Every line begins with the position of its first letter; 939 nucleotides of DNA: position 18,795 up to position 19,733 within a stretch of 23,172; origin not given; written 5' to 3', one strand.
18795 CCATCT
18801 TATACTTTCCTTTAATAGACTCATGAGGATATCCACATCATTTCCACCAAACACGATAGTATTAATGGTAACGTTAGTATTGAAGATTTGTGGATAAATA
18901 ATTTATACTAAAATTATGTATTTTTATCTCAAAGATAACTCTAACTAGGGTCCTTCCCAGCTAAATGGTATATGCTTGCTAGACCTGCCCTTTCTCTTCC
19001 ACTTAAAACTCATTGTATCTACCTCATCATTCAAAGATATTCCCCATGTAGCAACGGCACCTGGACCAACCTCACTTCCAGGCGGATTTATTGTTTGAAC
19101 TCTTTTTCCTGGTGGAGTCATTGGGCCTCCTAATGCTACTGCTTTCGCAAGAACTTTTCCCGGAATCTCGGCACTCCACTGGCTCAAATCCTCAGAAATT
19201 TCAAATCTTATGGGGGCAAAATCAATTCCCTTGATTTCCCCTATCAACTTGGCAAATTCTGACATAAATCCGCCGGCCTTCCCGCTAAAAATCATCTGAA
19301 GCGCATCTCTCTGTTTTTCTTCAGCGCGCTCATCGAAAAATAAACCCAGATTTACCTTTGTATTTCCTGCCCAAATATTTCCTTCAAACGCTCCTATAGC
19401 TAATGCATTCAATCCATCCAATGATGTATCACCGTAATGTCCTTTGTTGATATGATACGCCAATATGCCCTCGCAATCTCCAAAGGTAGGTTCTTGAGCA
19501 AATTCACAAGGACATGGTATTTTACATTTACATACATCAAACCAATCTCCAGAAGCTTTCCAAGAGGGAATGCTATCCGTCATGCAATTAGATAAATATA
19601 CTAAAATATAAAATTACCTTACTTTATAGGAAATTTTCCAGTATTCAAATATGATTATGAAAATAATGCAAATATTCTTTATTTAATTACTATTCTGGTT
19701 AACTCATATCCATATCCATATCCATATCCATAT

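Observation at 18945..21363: DUF1326-DUF2182-DUF1326 operon beside a multicopper oxidase: an uncharacterised, probably metal (copper)-handling membrane system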

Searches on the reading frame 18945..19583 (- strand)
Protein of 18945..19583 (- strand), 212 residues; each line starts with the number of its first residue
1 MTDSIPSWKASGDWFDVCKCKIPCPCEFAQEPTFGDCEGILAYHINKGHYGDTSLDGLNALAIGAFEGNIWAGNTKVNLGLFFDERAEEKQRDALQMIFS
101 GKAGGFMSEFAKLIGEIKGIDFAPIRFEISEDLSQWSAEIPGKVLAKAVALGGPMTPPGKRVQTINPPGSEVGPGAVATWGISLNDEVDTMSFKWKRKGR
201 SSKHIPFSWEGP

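Call 4: search_protein_families(library=pfam, proteins=[window:18945-19583:-], max_evalue=0.01)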
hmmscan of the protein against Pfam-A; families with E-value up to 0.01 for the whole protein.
window:18945-19583:- (212 aa): 1 family
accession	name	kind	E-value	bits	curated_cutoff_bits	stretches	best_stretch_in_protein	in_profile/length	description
PF07040.16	DUF1326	-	2e-55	188.1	25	1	17-200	2-176/177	Protein of unknown function (DUF1326)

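Call 5: search_protein_families(library=ncbifam, proteins=[window:18945-19583:-], max_evalue=0.01)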
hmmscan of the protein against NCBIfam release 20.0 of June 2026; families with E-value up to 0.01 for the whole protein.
window:18945-19583:- (212 aa): 0 families

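Call 19: search_solved_structures(query=window:18945-19583:-, max_evalue=1)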
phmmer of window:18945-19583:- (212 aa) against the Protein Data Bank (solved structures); distinct sequences matched with E-value up to 1: 1.
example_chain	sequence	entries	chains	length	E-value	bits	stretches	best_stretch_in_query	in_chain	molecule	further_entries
8y12_A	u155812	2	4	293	0.29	14.4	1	93-177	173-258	Oxidoreductase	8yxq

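Call 29: search_protein_representatives(protein=window:18945-19583:-)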
Query: 212 residues. Proteins with E-value up to 0.001 (for the whole library): 3347; up to 1e-10: 1235; up to 1e-30: 96. The best 150 are listed.
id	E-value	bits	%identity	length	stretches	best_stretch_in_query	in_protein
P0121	4.4e-81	288.6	60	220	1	4-212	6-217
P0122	4.6e-68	246.1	51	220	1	7-212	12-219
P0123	2.6e-63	230.5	55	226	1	4-177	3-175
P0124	1.3e-62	228.3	50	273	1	7-211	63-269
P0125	1.7e-57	211.5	58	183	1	4-149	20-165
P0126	4.2e-57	210.2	49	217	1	6-210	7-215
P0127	6.6e-56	206.3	55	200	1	4-160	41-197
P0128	2.2e-54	201.3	46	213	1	7-209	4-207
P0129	1.3e-53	198.8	56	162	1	55-212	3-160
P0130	3.4e-52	194.1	63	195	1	48-184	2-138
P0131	3.0e-50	187.8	43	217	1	4-211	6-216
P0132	5.5e-50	186.9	62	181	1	46-175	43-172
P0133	2.9e-49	184.6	57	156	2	3-118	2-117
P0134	1.9e-48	181.9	71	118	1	97-212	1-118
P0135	6.8e-48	180.1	70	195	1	60-178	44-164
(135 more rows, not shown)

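Call 34: search_dna_similar(query=window:18945-19583:-, collection=plasmids, mode=protein, max_evalue=0.00001, max_rows=40, rows=spread)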
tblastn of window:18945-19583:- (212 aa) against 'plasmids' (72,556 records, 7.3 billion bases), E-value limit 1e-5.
Records with a match: 272; places in all: 299; records where one place covers at least 80% of the query: 131.
Best place of each record, by identity: 60-80% 1; <60% 271.
By first word of the organism name: Ralstonia 129; Sinorhizobium 58; Bacillus 20; Streptomyces 20; Rhodococcus 7; Burkholderia 4; Cupriavidus 4; Microvirga 3; Natrinema 3; Mycobacterium 2; and 19 more.
By predicted mobility (MOB-suite, as given by PLSDB): mobilizable 110; non-mobilizable 98; conjugative 64.
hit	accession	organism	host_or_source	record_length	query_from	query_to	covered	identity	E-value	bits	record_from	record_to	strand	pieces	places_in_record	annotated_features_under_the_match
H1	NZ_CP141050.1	Microvirga lotononidis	-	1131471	4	212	99%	62.7%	2e-87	287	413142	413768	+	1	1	none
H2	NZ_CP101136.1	Bacillus paranthracis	single cell,soil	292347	4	210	98%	51.2%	7e-68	231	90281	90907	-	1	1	DUF1326 domain-containing protein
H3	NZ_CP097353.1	Bacillus cereus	pure culture,oil contaminated soil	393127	4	210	98%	51.2%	7e-68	231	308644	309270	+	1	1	DUF1326 domain-containing protein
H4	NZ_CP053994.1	Bacillus cereus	-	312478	4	210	98%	50.7%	8e-68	231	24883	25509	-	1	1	DUF1326 domain-containing protein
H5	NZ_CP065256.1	Streptomyces clavuligerus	cell culture,lab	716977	4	210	98%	45.9%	4e-59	206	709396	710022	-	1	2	DUF1326 domain-containing protein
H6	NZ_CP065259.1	Streptomyces clavuligerus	cell culture,lab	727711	4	210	98%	45.9%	4e-59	206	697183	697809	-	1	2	DUF1326 domain-containing protein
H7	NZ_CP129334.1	Rhodococcus sp. M8-50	cell culture,nitrile contaminated soil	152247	8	209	95%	43.9%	4e-53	189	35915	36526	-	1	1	DUF1326 domain-containing protein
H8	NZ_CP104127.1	Sinorhizobium sp. M103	Phaseolus vulgaris,cell ...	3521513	1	186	88%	35.4%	1e-18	91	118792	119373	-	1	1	none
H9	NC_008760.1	Polaromonas naphthalenivorans CJ2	-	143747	4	211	98%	29.2%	1e-19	94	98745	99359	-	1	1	DUF1326 domain-containing protein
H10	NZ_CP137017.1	Sinorhizobium fredii GR64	Phaseolus vulgaris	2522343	8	188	85%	31.4%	7e-14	77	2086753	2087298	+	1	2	record has no annotation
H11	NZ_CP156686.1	Burkholderia stagnalis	Bacterial cells,soils collected in ...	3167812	8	192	87%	30.4%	4e-15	80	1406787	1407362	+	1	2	none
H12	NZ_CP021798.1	Sinorhizobium meliloti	Medicago sativa,Single Cell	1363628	8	188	85%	30.8%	6e-14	77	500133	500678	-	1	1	none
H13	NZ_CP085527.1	Sinorhizobium meliloti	Medicago,cell culture,lupulina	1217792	8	188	85%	30.8%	1e-13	76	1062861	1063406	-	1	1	none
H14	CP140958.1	Sinorhizobium meliloti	Medicago lupulina,whole organism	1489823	8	188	85%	30.8%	1e-13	76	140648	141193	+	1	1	DUF1326 domain-containing protein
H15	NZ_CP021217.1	Sinorhizobium meliloti RU11/001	-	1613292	8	188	85%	30.8%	1e-13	76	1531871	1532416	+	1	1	none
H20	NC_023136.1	Leisingera methylohalidivorans DSM 14336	Seawater collected from a tide pool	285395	8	181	82%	28.3%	3e-10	66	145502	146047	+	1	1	DUF1326 domain-containing protein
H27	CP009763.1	Ralstonia solanacearum OE1-1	Solanum virginianum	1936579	7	129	58%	33.3%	1e-20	96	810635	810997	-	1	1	DUF1326 domain-containing protein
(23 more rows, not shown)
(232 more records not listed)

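Call 35: get_annotated_region(hit=H2, flank=7000)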
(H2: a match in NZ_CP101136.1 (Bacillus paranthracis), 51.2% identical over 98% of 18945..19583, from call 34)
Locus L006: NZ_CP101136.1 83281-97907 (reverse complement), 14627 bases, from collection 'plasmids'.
description: Bacillus paranthracis strain Bt C4 plasmid unnamed, complete sequence
organism: Bacillus paranthracis (NCBI taxid 2026186)
taxonomy: Bacteria; Bacillota; Bacilli; Bacillales; Bacillaceae; Bacillus; Bacillus paranthracis
host: -; source: single cell,soil; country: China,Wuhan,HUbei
typing (MOB-suite, as given by PLSDB): non-mobilizable; replicon rep_cluster_125,rep_cluster_1698; mating-pair formation MPF_T
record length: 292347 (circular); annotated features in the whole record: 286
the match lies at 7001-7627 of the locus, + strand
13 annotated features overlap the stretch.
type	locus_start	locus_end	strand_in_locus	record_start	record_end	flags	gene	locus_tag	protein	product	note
CDS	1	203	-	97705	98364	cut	-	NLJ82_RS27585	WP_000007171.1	amino acid ABC transporter permease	GO:0006865 - amino acid transport [Evidence IEA]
CDS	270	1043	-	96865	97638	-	-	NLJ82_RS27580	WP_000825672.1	amino acid ABC transporter substrate-binding protein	-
CDS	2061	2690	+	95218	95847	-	-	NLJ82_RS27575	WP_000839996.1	hypothetical protein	-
CDS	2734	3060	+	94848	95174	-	-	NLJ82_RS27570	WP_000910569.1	thioredoxin family protein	-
CDS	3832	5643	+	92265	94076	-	-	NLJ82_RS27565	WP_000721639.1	SH3 domain-containing protein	-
CDS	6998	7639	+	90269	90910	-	-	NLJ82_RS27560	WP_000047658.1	DUF1326 domain-containing protein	-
CDS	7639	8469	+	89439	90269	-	-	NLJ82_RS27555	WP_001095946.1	DUF2182 domain-containing protein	-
CDS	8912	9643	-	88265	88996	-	-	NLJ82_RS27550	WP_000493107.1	sulfite exporter TauE/SafE family protein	-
CDS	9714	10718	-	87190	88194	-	-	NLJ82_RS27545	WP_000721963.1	F510_1955 family glycosylhydrolase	-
CDS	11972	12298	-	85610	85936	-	-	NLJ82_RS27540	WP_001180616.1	four-helix bundle copper-binding protein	-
CDS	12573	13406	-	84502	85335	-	lgt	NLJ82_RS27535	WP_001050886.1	prolipoprotein diacylglyceryl transferase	GO:0009249 - protein lipoylation [Evidence IEA]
CDS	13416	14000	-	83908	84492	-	-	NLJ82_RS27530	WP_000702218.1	TlpA disulfide reductase family protein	-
CDS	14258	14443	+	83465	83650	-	-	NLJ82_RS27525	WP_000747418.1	hypothetical protein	-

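Call 36: get_annotated_region(hit=H5, flank=7000)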
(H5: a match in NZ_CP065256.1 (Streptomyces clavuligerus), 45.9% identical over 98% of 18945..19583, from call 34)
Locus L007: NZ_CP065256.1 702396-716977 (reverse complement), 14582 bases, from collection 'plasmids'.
description: Streptomyces clavuligerus strain F1D10 plasmid pF1D10A, complete sequence
organism: Streptomyces clavuligerus (NCBI taxid 1901)
taxonomy: Bacteria; Actinomycetota; Actinomycetes; Kitasatosporales; Streptomycetaceae; Streptomyces; Streptomyces clavuligerus
host: -; source: cell culture,lab; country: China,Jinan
typing (MOB-suite, as given by PLSDB): non-mobilizable; replicon rep_cluster_12,rep_cluster_1879,rep_cluster_1910,rep_cluster_1922,rep_cluster_40
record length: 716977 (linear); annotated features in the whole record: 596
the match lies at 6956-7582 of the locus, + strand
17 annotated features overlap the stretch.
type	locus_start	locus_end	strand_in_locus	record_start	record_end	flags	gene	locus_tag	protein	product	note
CDS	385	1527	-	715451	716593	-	-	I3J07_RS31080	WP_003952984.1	hypothetical protein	-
CDS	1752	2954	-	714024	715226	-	-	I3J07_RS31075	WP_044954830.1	DUF5954 family protein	-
CDS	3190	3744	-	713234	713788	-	-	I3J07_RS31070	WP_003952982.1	YbaK/EbsC family protein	-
CDS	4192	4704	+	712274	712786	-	-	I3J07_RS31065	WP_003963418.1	hypothetical protein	-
CDS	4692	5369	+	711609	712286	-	-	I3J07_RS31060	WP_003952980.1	hypothetical protein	-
CDS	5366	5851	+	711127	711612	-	-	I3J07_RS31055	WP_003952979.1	peptidase inhibitor family I36 protein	-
CDS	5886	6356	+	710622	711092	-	-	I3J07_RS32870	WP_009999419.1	hypothetical protein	-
CDS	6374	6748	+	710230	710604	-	-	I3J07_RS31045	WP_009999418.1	hypothetical protein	-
CDS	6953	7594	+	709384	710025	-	-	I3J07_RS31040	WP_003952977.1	DUF1326 domain-containing protein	-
CDS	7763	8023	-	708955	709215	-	-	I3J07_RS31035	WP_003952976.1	hypothetical protein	-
CDS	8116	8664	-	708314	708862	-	-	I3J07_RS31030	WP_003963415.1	MarR family transcriptional regulator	GO:0006355 - regulation of DNA-templated transcription [Evidence IEA]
CDS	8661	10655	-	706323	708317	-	-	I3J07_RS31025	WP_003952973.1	MFS transporter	-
CDS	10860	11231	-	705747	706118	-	-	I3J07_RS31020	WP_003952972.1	DUF4180 domain-containing protein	-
CDS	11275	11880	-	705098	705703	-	-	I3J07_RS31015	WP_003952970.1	short chain dehydrogenase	-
CDS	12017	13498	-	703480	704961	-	-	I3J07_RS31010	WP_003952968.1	SulP family inorganic anion transporter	GO:0008272 - sulfate transport [Evidence IEA]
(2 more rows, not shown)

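Call 37: get_annotated_region(hit=H7, flank=7000)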
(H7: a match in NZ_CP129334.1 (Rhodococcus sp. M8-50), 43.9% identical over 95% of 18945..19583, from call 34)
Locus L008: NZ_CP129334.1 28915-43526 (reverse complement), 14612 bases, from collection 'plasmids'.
description: Rhodococcus sp. M8-50 plasmid unnamed1, complete sequence
organism: Rhodococcus sp. M8-50 (NCBI taxid 3058376)
taxonomy: Bacteria; Actinomycetota; Actinomycetes; Mycobacteriales; Nocardiaceae; Rhodococcus; Rhodococcus sp. M8-50
host: -; source: cell culture,nitrile contaminated soil; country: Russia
typing (MOB-suite, as given by PLSDB): conjugative; relaxase MOBF; mating-pair formation MPF_T
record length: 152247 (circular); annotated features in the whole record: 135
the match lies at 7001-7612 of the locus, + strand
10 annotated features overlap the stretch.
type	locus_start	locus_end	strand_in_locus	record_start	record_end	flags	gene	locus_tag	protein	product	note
CDS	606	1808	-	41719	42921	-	-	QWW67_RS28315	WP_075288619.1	FAD/NAD(P)-binding oxidoreductase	-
CDS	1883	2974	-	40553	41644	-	-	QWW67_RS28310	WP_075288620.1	AAA family ATPase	-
CDS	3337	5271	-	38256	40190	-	acs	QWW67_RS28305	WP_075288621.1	acetate--CoA ligase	GO:0019427 - acetyl-CoA biosynthetic process from acetate [Evidence IEA]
CDS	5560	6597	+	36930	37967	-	-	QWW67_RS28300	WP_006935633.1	aliphatic amidase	GO:0006807 - nitrogen compound metabolic process [Evidence IEA]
CDS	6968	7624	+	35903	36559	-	-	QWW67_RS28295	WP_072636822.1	DUF1326 domain-containing protein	-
CDS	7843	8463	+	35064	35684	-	-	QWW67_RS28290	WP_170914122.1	DUF2182 domain-containing protein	-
CDS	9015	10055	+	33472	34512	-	-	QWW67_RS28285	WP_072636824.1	ABC transporter substrate-binding protein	-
CDS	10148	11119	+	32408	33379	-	-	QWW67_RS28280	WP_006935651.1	iron chelate uptake ABC transporter family permease subunit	-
CDS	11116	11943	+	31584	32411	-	-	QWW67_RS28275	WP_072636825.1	ABC transporter ATP-binding protein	-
CDS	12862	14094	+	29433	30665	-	-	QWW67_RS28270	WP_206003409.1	acetamidase/formamidase family protein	-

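Call 38: get_annotated_region(hit=H9, flank=7000)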
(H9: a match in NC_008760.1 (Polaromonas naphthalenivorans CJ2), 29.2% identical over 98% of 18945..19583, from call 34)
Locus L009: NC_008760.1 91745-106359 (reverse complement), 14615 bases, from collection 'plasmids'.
description: Polaromonas naphthalenivorans CJ2 plasmid pPNAP04, complete sequence
organism: Polaromonas naphthalenivorans CJ2 (NCBI taxid 365044)
taxonomy: Bacteria; Pseudomonadota; Betaproteobacteria; Burkholderiales; Comamonadaceae; Polaromonas; Polaromonas naphthalenivorans; Polaromonas naphthalenivorans CJ2
host: -; source: -; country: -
typing (MOB-suite, as given by PLSDB): non-mobilizable; replicon rep_cluster_1200
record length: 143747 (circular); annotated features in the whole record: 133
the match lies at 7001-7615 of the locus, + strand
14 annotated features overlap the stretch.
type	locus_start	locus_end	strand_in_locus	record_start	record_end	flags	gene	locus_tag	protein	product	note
CDS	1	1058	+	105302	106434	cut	-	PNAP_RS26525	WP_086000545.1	IS630 family transposase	-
CDS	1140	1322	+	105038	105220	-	-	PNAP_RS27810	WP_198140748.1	hypothetical protein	-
CDS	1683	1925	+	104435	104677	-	-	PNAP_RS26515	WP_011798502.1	tail fiber protein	-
CDS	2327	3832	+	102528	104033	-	-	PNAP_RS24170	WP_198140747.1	FAD/NAD(P)-binding protein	-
CDS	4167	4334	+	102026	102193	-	-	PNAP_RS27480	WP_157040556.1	hypothetical protein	-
CDS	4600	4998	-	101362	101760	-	-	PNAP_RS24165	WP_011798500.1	hypothetical protein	-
CDS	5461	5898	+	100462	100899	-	-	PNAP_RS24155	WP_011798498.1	universal stress protein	-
CDS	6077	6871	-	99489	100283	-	-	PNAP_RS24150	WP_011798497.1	DUF2182 domain-containing protein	-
CDS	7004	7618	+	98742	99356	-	-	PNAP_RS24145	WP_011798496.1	DUF1326 domain-containing protein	-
CDS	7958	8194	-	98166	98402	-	-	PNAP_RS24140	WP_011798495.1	H-NS histone family protein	-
CDS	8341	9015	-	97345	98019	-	-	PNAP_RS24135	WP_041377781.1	hypothetical protein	-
CDS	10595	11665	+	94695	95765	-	-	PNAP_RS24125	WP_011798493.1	IS110 family transposase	-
CDS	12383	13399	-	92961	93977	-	-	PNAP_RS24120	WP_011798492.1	IS110 family transposase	-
CDS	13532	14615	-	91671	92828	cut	-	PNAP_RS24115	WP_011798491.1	transposase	-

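Call 39: get_annotated_region(hit=H14, flank=7000)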
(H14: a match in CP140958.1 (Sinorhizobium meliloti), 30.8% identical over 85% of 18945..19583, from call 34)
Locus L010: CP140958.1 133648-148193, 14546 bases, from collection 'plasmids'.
description: Sinorhizobium meliloti strain ml45 plasmid pSymA, complete sequence
organism: Sinorhizobium meliloti (NCBI taxid 382)
taxonomy: Bacteria; Pseudomonadota; Alphaproteobacteria; Hyphomicrobiales; Rhizobiaceae; Sinorhizobium; Sinorhizobium meliloti
host: -; source: Medicago lupulina,whole organism; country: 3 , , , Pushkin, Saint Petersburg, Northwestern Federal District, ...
typing (MOB-suite, as given by PLSDB): conjugative; relaxase MOBQ; mating-pair formation MPF_T
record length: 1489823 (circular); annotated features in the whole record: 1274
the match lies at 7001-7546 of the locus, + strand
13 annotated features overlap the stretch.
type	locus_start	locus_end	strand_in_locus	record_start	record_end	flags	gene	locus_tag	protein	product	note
CDS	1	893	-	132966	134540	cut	-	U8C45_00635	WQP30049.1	ABC transporter substrate-binding protein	-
CDS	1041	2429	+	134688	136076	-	-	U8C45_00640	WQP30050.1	amidohydrolase family protein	-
CDS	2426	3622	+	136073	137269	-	-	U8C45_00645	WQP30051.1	amidohydrolase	-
CDS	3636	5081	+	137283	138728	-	-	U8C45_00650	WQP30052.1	amidohydrolase family protein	-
CDS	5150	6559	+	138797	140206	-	allB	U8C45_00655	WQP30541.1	allantoinase AllB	-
CDS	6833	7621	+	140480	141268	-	-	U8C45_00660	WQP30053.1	DUF1326 domain-containing protein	-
CDS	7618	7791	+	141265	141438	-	-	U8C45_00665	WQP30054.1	hypothetical protein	-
CDS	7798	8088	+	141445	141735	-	-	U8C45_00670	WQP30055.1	hypothetical protein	-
CDS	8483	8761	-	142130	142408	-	-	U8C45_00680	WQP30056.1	hypothetical protein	-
CDS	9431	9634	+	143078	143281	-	-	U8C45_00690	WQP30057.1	hypothetical protein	-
CDS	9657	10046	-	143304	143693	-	-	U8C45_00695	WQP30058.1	response regulator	-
CDS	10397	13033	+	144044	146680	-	ligD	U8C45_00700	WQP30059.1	DNA ligase D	-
CDS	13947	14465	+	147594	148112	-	-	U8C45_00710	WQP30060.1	DUF4334 domain-containing protein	-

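Call 40: get_annotated_region(hit=H27, flank=7000)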
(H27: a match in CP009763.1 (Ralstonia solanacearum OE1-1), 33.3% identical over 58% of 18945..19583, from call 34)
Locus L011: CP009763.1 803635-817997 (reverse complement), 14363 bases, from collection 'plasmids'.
description: Ralstonia solanacearum OE1-1 plasmid, complete genome
organism: Ralstonia solanacearum OE1-1 (NCBI taxid 1429399)
taxonomy: Bacteria; Pseudomonadota; Betaproteobacteria; Burkholderiales; Burkholderiaceae; Ralstonia; Ralstonia solanacearum; Ralstonia solanacearum OE1-1
host: -; source: Solanum virginianum; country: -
typing (MOB-suite, as given by PLSDB): mobilizable; relaxase MOBP
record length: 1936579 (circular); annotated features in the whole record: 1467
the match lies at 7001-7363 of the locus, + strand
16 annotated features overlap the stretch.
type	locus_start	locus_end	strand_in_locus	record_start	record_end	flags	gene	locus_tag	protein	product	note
CDS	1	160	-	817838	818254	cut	-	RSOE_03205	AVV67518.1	hypothetical protein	-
CDS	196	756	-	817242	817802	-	-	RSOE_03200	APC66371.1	FMN-binding protein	-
CDS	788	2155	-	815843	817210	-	-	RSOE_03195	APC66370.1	porin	-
CDS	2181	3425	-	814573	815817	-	-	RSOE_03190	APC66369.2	diacylglycerol kinase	-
CDS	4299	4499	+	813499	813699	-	-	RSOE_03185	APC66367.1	hypothetical protein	-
CDS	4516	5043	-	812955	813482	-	-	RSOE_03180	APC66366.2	hypothetical protein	-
CDS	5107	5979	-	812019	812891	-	-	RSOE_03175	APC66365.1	D-amino-acid transaminase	-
CDS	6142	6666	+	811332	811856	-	-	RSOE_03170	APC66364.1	GNAT family N-acetyltransferase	-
CDS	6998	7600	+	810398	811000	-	-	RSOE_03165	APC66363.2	DUF1326 domain-containing protein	-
CDS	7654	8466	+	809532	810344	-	-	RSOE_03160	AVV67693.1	hypothetical protein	-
CDS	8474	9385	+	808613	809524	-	-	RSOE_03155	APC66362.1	EamA/RhaT family transporter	-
CDS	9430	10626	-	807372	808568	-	-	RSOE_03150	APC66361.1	cytochrome P450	-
CDS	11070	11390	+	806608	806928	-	-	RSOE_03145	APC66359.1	hypothetical protein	-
CDS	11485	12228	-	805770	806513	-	-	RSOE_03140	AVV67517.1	ABC transporter ATP-binding protein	-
CDS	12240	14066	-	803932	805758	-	-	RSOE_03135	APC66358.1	metal-dependent hydrolase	-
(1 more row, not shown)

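Call 41: get_annotated_region(hit=H20, flank=7000)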
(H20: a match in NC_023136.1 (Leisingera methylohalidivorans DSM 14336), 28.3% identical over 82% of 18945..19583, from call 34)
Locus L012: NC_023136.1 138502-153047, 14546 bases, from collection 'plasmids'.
description: Leisingera methylohalidivorans DSM 14336 plasmid unnamed2, complete sequence
organism: Leisingera methylohalidivorans DSM 14336 (NCBI taxid 999552)
taxonomy: Bacteria; Pseudomonadota; Alphaproteobacteria; Rhodobacterales; Roseobacteraceae; Leisingera; Leisingera methylohalidivorans; Leisingera methylohalidivorans DSM 14336
host: -; source: Seawater collected from a tide pool; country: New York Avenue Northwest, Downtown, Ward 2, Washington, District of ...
typing (MOB-suite, as given by PLSDB): mobilizable; replicon rep_cluster_378; relaxase MOBP
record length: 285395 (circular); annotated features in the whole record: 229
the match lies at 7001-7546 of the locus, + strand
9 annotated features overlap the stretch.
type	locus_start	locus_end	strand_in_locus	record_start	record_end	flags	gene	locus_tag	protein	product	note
CDS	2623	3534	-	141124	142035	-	-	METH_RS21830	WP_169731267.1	LysR substrate-binding domain-containing protein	-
CDS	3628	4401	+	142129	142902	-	-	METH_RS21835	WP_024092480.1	CmcJ/NvfI family oxidoreductase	-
CDS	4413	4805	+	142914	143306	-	-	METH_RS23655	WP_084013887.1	GFA family protein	-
CDS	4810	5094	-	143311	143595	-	-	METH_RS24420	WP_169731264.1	hypothetical protein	-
CDS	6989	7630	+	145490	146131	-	-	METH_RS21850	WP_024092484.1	DUF1326 domain-containing protein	-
CDS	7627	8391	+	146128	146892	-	-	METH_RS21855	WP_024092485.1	DUF2182 domain-containing protein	-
CDS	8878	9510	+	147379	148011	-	-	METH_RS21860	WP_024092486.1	LysE family translocator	-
CDS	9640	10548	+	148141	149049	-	-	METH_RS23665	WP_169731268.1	DMT family transporter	GO:0055085 - transmembrane transport [Evidence IEA]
CDS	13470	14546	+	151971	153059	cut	-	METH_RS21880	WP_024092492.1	IS110 family transposase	-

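Call 44: get_annotated_region(hit=H1, flank=7000)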
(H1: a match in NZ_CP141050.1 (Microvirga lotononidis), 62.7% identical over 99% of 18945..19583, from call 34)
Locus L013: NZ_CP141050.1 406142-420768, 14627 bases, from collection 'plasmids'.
description: Microvirga lotononidis strain HAMBI_3237 plasmid unnamed2, complete sequence
organism: Microvirga lotononidis (NCBI taxid 864069)
taxonomy: Bacteria; Pseudomonadota; Alphaproteobacteria; Hyphomicrobiales; Methylobacteriaceae; Microvirga; Microvirga lotononidis
host: -; source: -; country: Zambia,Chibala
typing (MOB-suite, as given by PLSDB): non-mobilizable
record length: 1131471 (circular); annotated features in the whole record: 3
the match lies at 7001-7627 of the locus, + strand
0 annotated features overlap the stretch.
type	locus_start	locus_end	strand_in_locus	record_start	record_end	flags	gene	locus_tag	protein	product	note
